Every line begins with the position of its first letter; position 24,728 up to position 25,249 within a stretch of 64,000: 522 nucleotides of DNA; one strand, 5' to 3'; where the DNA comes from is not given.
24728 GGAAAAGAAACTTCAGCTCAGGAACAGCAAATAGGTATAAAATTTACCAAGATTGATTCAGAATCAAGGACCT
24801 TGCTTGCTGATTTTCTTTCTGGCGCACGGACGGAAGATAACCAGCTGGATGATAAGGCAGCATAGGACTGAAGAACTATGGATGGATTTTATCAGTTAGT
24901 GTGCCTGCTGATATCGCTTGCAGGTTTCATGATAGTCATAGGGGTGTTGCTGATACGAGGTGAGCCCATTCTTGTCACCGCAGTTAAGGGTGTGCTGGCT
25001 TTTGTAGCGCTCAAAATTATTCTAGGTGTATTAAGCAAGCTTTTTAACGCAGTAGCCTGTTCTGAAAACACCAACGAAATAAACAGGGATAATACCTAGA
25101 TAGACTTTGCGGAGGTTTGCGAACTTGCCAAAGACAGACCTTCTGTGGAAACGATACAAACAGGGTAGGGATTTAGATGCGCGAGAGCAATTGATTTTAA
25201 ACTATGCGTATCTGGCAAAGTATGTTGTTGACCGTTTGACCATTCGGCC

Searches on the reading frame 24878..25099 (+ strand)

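Call 3: search_protein_families(library=pfam, proteins=[window:24878-25099:+], max_evalue=0.1)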
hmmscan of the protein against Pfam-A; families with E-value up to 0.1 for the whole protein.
window:24878-25099:+ (73 aa): 0 families

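Call 4: search_protein_families(library=ncbifam, proteins=[window:24878-25099:+], max_evalue=0.1)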
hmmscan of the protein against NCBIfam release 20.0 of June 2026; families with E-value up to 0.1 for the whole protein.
window:24878-25099:+ (73 aa): 1 family
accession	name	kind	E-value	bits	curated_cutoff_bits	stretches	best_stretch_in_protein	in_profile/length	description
TIGR04554.1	3TM_mycoplas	hypoth_equivalog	0.037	14.3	40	1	7-67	6-64/105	TIGR04554 family membrane protein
